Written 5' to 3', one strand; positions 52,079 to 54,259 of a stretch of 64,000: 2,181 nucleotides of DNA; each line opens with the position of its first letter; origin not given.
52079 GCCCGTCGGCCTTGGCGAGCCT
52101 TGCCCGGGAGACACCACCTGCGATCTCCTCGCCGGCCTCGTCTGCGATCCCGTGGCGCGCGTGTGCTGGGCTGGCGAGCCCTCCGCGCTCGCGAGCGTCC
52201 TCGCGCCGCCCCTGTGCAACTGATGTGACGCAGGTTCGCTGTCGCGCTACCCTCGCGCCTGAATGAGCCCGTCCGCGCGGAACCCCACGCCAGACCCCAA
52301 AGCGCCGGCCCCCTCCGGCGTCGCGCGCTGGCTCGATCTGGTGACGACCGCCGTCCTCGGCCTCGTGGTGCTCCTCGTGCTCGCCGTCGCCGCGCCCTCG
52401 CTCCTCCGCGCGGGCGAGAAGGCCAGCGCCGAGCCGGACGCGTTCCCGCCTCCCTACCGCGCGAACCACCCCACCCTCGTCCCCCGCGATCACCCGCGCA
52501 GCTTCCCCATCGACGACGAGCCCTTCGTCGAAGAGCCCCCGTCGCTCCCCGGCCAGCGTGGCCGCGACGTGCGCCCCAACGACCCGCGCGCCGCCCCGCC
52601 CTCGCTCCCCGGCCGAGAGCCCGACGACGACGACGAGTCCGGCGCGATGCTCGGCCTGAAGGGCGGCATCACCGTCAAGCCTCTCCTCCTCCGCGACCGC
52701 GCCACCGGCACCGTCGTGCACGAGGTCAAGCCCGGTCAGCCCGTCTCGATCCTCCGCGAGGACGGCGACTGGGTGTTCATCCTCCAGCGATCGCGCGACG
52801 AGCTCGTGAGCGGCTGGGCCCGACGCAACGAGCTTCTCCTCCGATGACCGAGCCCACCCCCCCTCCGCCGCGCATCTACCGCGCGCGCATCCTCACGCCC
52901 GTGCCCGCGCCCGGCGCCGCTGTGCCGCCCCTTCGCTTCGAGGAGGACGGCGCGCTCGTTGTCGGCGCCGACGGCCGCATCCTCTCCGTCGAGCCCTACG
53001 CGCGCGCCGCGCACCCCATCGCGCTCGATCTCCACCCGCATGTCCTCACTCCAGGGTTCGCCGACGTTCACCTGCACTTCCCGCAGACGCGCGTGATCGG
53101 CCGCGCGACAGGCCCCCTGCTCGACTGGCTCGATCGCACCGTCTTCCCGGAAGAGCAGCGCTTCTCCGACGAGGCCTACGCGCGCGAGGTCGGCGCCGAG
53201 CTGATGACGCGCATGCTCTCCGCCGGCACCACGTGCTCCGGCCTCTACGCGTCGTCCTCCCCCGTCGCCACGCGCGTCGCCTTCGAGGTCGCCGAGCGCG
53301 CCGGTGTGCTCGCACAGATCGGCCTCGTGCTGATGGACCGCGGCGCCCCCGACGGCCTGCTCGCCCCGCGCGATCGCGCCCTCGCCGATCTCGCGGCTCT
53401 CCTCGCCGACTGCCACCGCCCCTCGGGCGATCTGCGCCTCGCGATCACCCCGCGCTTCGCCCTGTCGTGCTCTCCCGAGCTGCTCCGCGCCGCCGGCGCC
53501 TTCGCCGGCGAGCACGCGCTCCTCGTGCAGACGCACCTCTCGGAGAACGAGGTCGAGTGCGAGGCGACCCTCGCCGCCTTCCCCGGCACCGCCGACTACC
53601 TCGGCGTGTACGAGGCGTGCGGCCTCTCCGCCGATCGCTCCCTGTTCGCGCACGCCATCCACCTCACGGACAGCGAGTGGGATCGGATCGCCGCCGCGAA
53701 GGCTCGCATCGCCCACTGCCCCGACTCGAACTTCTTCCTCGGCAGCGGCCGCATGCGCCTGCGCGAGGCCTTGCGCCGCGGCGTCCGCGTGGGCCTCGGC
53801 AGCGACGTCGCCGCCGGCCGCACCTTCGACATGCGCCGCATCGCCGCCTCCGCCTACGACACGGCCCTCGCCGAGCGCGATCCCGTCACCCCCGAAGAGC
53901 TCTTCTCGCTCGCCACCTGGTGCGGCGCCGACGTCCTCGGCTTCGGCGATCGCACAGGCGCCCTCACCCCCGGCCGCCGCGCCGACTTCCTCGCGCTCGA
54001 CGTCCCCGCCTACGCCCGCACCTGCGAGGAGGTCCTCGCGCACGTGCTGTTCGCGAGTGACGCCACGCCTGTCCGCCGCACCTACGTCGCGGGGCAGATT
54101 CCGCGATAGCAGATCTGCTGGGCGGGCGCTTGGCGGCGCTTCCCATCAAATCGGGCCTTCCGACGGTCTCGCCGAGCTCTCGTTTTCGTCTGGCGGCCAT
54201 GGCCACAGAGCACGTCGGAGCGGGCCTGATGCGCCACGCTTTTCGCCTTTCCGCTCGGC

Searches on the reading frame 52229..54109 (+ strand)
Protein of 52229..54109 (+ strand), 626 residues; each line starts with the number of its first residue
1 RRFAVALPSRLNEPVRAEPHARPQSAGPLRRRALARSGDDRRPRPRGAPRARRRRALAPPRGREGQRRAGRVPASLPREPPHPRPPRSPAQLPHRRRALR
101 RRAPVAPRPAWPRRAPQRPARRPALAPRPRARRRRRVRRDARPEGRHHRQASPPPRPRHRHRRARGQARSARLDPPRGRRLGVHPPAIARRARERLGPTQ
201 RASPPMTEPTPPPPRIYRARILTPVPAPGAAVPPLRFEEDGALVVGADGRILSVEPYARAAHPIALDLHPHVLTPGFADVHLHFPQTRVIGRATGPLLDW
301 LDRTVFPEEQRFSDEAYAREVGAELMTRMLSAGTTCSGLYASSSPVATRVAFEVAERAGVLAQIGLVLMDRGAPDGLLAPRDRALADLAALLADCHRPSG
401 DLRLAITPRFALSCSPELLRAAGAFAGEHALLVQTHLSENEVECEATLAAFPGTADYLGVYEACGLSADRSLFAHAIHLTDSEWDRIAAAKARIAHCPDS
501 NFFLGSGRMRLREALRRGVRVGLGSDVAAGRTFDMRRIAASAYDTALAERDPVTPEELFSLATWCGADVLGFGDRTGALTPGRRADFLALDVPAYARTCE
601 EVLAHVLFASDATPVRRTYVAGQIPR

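Call 18: search_protein_families(library=pfam, proteins=[window:52229-54109:+], max_evalue=0.001)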
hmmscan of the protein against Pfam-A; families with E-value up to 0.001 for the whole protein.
window:52229-54109:+ (626 aa): 2 families
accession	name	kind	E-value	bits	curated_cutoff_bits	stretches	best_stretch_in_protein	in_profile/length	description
PF01979.26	Amidohydro_1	-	7.5e-52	177.1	25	1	272-624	1-344/345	Amidohydrolase family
PF07969.17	Amidohydro_3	-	7.2e-13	49.3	29.7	1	419-624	264-470/472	Amidohydrolase family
